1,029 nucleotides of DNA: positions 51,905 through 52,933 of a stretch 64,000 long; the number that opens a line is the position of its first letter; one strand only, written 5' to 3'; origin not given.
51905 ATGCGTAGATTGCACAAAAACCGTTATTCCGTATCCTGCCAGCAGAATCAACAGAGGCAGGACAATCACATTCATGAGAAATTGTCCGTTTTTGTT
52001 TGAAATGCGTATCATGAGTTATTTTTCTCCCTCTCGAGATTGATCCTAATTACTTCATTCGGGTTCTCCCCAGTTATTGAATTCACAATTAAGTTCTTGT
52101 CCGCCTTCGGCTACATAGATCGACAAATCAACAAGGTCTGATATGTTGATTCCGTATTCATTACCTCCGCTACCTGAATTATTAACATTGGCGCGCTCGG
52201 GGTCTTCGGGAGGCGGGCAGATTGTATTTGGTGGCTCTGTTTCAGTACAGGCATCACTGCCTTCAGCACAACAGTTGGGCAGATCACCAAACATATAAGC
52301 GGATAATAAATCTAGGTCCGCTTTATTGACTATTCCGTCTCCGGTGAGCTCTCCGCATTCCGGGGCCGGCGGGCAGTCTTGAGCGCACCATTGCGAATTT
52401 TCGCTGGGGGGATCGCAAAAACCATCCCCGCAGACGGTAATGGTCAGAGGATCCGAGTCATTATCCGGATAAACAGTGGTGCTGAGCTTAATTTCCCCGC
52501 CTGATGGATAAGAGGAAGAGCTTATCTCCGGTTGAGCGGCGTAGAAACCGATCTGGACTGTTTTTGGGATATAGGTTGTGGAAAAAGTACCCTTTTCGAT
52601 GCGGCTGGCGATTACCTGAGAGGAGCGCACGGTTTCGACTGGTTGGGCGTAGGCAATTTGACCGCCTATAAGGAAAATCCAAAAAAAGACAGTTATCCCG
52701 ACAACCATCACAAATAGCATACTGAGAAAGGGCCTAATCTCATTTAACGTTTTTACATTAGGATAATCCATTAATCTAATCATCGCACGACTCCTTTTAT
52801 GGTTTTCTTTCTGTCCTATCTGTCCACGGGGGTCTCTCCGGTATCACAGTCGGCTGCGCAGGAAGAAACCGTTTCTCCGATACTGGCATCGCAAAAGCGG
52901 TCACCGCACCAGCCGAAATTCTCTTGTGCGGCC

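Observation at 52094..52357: Dockerin-like calcium-binding repeats in a non-cellulolytic context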

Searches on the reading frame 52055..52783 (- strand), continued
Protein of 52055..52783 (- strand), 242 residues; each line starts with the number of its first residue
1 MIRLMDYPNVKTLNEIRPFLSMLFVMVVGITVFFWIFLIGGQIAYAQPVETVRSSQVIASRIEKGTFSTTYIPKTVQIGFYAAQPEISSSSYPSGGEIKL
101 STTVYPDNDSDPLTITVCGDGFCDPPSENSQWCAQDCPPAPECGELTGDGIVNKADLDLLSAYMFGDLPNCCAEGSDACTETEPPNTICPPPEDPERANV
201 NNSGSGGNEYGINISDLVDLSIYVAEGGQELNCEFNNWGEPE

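Call 50: predict_structure(alignment_id=A1)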
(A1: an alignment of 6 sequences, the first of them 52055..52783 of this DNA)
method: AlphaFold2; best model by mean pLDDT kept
length: 242 residues; sequences in the alignment: 6
mean_pLDDT: 59.3   pTM: 0.36
mean pLDDT of the five models: 59.3, 48.5, 47.8, 45.2, 42.5
residues with pLDDT >= 90: 0; 70-90: 59; 50-70: 112; < 50: 71
segments of 3 or more residues with pLDDT < 50: 1-7, 42-58, 85-95, 105-116, 182-188, 205-208, 234-242
pLDDT, mean of each block of 10 residues (from residue 1): 46 65 87 76 41 45 62 56 52 50 47 51 64 66 68 78 68 56 47 61 54 76 70 42 32
secondary structure, 60 per line:
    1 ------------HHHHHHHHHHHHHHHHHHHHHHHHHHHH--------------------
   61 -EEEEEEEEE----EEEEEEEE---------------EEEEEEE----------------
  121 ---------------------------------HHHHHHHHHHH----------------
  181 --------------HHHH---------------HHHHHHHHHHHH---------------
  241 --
elements in order: H13-40 E62-70 E75-82 E98-104 H154-164 H195-198 H214-225

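Call 52: fold_search(model_id=the predicted structure, library=pdb)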
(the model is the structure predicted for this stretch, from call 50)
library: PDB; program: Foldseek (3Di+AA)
matches with E <= 10: 123; with E <= 0.001: 0
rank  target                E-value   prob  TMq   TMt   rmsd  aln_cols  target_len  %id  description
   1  6kg9_MODEL_1_A        4.3e-01  0.85  0.20  0.65   5.7        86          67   21  Solution structure of CaDoc0917 from Clostridium acetobutylicum (released 2020-07-08)
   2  8e28_A                2.7e+00  0.44  0.14  0.05   2.9        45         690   11  Human Dis3L2 in complex with hairpin A-GCU14 (released 2023-03-01)
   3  6dv5_S                2.7e+00  0.20  0.11  0.14   4.5        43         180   16  Oligomeric complex of a Hsp27 24-mer at 3.6 A resolution (released 2019-06-26)
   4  6n5z_A                2.7e+00  0.08  0.08  0.12   6.5        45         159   11  Crystal structure of the SNX5 PX domain in complex with the Sema4C (released 2019-09-18)
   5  9myg                  2.9e+00  0.21  0.11  0.19  12.0        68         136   10  Cryo-EM structure of Natrinema sp. J7-2 Type IV pilus, PilA1 (released 2025-11-26)
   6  6n5x                  2.9e+00  0.08  0.08  0.12   6.5        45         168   11  Crystal structure of the SNX5 PX domain in complex with the CI-MPR (space group P212121 - Form 1) (released 2019-09-18)
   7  6dv5_O                3.2e+00  0.18  0.11  0.15   3.9        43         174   16  Oligomeric complex of a Hsp27 24-mer at 3.6 A resolution (released 2019-06-26)
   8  6n5y                  3.2e+00  0.07  0.08  0.11   6.7        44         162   14  Crystal structure of the SNX5 PX domain in complex with the CI-MPR (space group P212121 - Form 1) (released 2019-09-18)
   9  6dv5_G                3.5e+00  0.33  0.13  0.17   3.3        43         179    9  Oligomeric complex of a Hsp27 24-mer at 3.6 A resolution (released 2019-06-26)
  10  6dv5_W                3.7e+00  0.15  0.11  0.15   4.5        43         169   16  Oligomeric complex of a Hsp27 24-mer at 3.6 A resolution (released 2019-06-26)
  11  6qik_w                3.7e+00  0.10  0.12  0.08   4.5        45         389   13  Cryo-EM structures of Lsg1-TAP pre-60S ribosomal particles (released 2019-06-26)
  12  3iq2_A                3.7e+00  0.05  0.09  0.13   6.0        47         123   15  Human sorting nexin 7, phox homology (PX) domain (released 2009-09-08)
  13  6dv5_E                3.9e+00  0.35  0.13  0.18   3.3        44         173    9  Oligomeric complex of a Hsp27 24-mer at 3.6 A resolution (released 2019-06-26)
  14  2nwv                  3.9e+00  0.10  0.11  0.20  25.7        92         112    6  Crystal structure of XisI protein-like (YP_323822.1) from Anabaena Variabilis ATCC 29413 at 1.85 A resolution (released 2006-11-28)
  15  4tkn_B                4.1e+00  0.14  0.11  0.11   3.3        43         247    7  Structure of the SNX17 FERM domain bound to the second NPxF motif of KRIT1 (released 2014-07-30)
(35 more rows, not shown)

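Call 54: find_encoding_contigs(protein=P0005, flank=8000, max_places=3)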
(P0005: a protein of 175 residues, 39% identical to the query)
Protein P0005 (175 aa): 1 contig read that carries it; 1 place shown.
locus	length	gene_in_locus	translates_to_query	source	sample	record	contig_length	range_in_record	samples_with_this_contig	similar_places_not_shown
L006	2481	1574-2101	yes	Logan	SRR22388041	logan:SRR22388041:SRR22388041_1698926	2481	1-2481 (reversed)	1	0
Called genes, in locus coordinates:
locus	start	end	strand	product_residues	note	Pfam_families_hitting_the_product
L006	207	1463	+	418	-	-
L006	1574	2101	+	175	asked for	-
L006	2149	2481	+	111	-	?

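Call 55: find_encoding_contigs(protein=P0008, flank=8000, max_places=3)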
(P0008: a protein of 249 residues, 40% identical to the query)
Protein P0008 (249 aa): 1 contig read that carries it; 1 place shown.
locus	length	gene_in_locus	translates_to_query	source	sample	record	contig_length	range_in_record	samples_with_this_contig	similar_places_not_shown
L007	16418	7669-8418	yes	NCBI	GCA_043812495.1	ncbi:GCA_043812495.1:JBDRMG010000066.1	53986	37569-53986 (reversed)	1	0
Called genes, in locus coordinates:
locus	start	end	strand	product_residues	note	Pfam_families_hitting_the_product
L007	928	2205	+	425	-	-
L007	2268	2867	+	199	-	-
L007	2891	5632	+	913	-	-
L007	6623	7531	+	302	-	-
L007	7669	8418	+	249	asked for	PF00404:Dockerin_1 (weak)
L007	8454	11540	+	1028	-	-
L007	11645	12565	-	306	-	PF00009:GTP_EFTU, PF03193:RsgA_GTPase (faint), PF00350:Dynamin_N (faint), PF01926:MMR_HSR1, PF02421:FeoB_N, PF04548:AIG1 (weak), PF07650:KH_2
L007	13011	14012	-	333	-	PF01368:DHH, PF02272:DHHA1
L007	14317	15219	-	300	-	PF00294:PfkB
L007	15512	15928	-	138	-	PF01894:YjbQ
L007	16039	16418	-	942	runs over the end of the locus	PF01433:Peptidase_M1, PF01103:Omp85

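Call 56: find_encoding_contigs(protein=P0010, flank=8000, max_places=3)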
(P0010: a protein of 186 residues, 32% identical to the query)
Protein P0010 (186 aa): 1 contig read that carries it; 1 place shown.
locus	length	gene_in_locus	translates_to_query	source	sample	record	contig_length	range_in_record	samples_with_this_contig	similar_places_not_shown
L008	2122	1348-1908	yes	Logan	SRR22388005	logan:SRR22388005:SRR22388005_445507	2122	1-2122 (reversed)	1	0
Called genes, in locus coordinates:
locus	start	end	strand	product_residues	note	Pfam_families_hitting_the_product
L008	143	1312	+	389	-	-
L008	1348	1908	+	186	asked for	-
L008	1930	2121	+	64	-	?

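Call 79: search_solved_structures(query=P0011, max_evalue=10, show_alignments=1)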
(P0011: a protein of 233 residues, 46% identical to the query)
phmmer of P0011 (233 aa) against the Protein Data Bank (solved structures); distinct sequences matched with E-value up to 10: 1.
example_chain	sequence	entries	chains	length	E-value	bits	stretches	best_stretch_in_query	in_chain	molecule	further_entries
7aml_A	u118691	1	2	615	0.0012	21.6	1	142-229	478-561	Proto-oncogene tyrosine-protein kinase receptor Ret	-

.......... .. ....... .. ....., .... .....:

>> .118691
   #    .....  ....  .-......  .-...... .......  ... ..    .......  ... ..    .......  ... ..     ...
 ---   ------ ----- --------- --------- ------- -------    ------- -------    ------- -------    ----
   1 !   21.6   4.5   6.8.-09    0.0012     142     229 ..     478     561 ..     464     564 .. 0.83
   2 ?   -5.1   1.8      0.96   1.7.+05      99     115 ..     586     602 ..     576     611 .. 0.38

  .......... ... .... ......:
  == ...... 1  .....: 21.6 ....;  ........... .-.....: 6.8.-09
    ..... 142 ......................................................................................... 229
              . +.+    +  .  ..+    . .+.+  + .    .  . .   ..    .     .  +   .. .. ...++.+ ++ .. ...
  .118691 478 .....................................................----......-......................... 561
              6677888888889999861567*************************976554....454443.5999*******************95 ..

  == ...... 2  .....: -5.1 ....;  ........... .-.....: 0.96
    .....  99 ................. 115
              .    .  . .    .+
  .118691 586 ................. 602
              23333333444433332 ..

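Call 80: search_protein_families(library=ncbifam, proteins=[P0011, P0006, P0002, L007:8454-11540:+, L002:4208-5398:+, L007:2268-2867:+], max_evalue=0.1)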
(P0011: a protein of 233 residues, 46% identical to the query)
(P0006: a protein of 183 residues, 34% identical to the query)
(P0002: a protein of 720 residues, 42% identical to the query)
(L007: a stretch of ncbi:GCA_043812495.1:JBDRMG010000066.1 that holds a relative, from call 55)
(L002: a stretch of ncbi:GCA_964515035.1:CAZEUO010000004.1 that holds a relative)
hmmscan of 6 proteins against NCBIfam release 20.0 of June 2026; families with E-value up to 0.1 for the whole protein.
P0011 (233 aa): 0 families

P0006 (183 aa): 2 families
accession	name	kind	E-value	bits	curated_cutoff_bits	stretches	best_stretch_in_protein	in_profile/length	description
NF045500.1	Omp28_seleno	equivalog_domain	0.011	15.2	200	1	121-170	326-373/377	Omp28-related selenoprotein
NF041540.1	dockerin_GC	domain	0.042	14.2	29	0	108-169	1-60/67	GC-type dockerin domain-anchored protein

P0002 (720 aa): 1 family
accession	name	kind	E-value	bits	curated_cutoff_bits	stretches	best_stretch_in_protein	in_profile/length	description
NF049990.1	CellobisidaseCelK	equivalog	1.9e-12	46.2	1700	0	177-233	829-884/889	cellulose 1,4-beta-cellobiosidase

L007:8454-11540:+ (1028 aa): 0 families

L002:4208-5398:+ (396 aa): 2 families
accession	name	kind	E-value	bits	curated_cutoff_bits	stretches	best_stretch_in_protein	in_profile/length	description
NF007660.0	PRK10332.1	equivalog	0.02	15.4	86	1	1-42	5-45/107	prepilin-type N-terminal cleavage/methylation domain-containing protein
TIGR02532.1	IV_pilin_GFxxxE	domain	0.032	14.1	16.3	1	5-25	2-22/24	prepilin-type N-terminal cleavage/methylation domain-containing protein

L007:2268-2867:+ (199 aa): 1 family
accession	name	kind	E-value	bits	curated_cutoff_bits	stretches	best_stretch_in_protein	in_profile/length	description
NF041540.1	dockerin_GC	domain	0.00082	19.7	29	1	135-180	10-56/67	GC-type dockerin domain-anchored protein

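Call 82: list_cluster_members(proteins=[P0001, P0016, P0007, P0008, P0006])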
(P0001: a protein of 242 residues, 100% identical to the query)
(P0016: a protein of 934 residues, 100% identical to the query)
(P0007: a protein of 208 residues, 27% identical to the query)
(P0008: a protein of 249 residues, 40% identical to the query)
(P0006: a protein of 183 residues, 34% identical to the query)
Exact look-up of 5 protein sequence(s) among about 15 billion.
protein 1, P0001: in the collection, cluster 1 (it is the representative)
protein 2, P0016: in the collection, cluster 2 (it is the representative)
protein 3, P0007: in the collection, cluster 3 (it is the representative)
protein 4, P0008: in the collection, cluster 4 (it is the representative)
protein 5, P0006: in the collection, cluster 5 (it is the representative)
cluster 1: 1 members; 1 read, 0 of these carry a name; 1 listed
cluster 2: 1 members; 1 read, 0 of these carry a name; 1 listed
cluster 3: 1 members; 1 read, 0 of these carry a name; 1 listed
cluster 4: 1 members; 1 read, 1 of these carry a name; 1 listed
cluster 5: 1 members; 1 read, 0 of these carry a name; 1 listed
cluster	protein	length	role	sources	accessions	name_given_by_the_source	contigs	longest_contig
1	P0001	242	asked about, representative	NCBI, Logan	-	-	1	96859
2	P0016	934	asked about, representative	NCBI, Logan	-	-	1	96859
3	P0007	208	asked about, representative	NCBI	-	-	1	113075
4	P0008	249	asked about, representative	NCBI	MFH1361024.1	MAG: dockerin type I repeat-containing protein [Candidatus Omnitrophota bacterium]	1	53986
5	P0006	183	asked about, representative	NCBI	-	-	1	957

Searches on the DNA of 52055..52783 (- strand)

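Call 69: search_rna_families(sources=[L002, L007, L006, L008], threshold=gathering)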
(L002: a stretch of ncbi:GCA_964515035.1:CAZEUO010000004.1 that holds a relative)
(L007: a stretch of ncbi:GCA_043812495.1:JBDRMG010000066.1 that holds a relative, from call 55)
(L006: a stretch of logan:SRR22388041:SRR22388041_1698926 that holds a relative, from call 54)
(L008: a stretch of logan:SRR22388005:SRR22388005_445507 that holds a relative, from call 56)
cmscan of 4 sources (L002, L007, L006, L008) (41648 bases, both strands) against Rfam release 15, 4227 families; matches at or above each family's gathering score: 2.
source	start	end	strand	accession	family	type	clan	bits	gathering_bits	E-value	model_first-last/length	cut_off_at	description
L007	792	875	+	RF01051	c-di-GMP-I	Cis-reg; riboswitch;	CL00126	54.3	35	4.9e-08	1-87/87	no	c-di-GMP-I riboswitch aptamer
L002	3961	4084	+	RF01051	c-di-GMP-I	Cis-reg; riboswitch;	CL00126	36.9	35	0.00088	1-87/87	no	c-di-GMP-I riboswitch aptamer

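Call 71: search_rna_families(source=L007, start=5500, end=6700, threshold=evalue, max_evalue=1)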
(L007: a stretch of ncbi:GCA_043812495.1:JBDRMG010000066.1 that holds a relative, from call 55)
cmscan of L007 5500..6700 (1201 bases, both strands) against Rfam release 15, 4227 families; matches with E-value up to 1: 3.
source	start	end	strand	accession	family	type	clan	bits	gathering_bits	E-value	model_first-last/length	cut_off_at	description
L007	6045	6104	+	RF03167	c-di-GMP-I-GGC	Cis-reg; riboswitch;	CL00126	24.7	59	0.0031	1-80/80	no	c-di-GMP-I-GGC riboswitch aptamer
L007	5789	5897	-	RF03940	MIR9563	Gene; miRNA;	-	21.9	90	0.26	10-118/127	no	MIR9563 microRNA precursor family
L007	5836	5928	+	RF04180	BTnc231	Gene; sRNA;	-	18.3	80.4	0.57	1-154/154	no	Bacteroides sRNA BTnc231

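Call 72: search_rna_families(source=L002, start=13100, end=13750, threshold=evalue, max_evalue=1)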
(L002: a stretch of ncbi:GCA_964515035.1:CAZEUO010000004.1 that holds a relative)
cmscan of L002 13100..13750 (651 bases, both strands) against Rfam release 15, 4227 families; matches with E-value up to 1: 2.
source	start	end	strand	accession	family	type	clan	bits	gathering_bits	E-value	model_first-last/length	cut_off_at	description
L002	13531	13657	+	RF02319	TtnuHACA12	Gene; snRNA; snoRNA; HACA-box;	-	24.7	80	0.33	1-131/131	no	Tetrahymena snoRNA TtnuHACA12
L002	13494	13597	-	RF02861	IR_84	Gene; sRNA;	-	21.3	51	0.3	1-186/186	no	Neisseria sRNA 84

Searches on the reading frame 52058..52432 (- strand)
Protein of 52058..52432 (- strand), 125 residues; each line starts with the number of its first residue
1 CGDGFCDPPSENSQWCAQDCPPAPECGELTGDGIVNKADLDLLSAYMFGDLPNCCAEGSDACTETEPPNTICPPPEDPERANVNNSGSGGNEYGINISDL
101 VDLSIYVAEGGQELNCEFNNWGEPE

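Call 5: search_protein_families(library=pfam, proteins=[window:52058-52432:-], max_evalue=10)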
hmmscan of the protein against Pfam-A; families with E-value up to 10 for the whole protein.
seq(125 aa): 0 families

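Call 11: search_solved_structures(query=window:52058-52432:-, max_evalue=10, show_alignments=5)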
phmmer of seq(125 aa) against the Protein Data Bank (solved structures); distinct sequences matched with E-value up to 10: 12.
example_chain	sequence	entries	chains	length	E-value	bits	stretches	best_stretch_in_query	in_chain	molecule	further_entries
2y3n_B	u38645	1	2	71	0.0066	19.8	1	27-49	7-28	CELLULOSOMAL FAMILY-48 PROCESSIVE GLYCOSIDE HYDROLASE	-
5nrm_B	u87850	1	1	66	0.03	17.7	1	27-58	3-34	DocCel5: Type I dockerin repeat domain from A. cellulolyticus family 5 endoglucanase WP_01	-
5nrk_B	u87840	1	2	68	0.03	17.7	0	27-58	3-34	DocCel5: Type I dockerin repeat domain from A. cellulolyticus family 5 endoglucanase WP_01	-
4fl4_A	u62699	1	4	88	0.074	16.4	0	26-50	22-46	Glycoside hydrolase family 9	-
4dh2_B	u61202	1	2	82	0.31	14.4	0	26-48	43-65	Dockerin type 1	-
2ccl_B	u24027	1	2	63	0.67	13.3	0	27-45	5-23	ENDO-1,4-BETA-XYLANASE Y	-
6kg9_A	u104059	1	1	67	1.4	12.2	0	26-50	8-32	And cellulose-binding endoglucanase family 9 CelL ortholog dockerin domain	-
2mte_A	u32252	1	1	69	1.6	12.1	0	27-51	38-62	Cellulose 1,4-beta-cellobiosidase (reducing end) CelS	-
1daq_A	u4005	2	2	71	1.6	12.1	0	27-51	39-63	ENDOGLUCANASE SS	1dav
1ohz_B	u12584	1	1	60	1.7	12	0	27-45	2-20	ENDO-1,4-BETA-XYLANASE Y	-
6kgc_B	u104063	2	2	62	2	11.8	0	26-50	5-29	And cellulose-binding endoglucanase family 9 CelL ortholog dockerin domain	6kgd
6kge_D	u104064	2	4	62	2.2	11.6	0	26-50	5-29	And cellulose-binding endoglucanase family 9 CelL ortholog dockerin domain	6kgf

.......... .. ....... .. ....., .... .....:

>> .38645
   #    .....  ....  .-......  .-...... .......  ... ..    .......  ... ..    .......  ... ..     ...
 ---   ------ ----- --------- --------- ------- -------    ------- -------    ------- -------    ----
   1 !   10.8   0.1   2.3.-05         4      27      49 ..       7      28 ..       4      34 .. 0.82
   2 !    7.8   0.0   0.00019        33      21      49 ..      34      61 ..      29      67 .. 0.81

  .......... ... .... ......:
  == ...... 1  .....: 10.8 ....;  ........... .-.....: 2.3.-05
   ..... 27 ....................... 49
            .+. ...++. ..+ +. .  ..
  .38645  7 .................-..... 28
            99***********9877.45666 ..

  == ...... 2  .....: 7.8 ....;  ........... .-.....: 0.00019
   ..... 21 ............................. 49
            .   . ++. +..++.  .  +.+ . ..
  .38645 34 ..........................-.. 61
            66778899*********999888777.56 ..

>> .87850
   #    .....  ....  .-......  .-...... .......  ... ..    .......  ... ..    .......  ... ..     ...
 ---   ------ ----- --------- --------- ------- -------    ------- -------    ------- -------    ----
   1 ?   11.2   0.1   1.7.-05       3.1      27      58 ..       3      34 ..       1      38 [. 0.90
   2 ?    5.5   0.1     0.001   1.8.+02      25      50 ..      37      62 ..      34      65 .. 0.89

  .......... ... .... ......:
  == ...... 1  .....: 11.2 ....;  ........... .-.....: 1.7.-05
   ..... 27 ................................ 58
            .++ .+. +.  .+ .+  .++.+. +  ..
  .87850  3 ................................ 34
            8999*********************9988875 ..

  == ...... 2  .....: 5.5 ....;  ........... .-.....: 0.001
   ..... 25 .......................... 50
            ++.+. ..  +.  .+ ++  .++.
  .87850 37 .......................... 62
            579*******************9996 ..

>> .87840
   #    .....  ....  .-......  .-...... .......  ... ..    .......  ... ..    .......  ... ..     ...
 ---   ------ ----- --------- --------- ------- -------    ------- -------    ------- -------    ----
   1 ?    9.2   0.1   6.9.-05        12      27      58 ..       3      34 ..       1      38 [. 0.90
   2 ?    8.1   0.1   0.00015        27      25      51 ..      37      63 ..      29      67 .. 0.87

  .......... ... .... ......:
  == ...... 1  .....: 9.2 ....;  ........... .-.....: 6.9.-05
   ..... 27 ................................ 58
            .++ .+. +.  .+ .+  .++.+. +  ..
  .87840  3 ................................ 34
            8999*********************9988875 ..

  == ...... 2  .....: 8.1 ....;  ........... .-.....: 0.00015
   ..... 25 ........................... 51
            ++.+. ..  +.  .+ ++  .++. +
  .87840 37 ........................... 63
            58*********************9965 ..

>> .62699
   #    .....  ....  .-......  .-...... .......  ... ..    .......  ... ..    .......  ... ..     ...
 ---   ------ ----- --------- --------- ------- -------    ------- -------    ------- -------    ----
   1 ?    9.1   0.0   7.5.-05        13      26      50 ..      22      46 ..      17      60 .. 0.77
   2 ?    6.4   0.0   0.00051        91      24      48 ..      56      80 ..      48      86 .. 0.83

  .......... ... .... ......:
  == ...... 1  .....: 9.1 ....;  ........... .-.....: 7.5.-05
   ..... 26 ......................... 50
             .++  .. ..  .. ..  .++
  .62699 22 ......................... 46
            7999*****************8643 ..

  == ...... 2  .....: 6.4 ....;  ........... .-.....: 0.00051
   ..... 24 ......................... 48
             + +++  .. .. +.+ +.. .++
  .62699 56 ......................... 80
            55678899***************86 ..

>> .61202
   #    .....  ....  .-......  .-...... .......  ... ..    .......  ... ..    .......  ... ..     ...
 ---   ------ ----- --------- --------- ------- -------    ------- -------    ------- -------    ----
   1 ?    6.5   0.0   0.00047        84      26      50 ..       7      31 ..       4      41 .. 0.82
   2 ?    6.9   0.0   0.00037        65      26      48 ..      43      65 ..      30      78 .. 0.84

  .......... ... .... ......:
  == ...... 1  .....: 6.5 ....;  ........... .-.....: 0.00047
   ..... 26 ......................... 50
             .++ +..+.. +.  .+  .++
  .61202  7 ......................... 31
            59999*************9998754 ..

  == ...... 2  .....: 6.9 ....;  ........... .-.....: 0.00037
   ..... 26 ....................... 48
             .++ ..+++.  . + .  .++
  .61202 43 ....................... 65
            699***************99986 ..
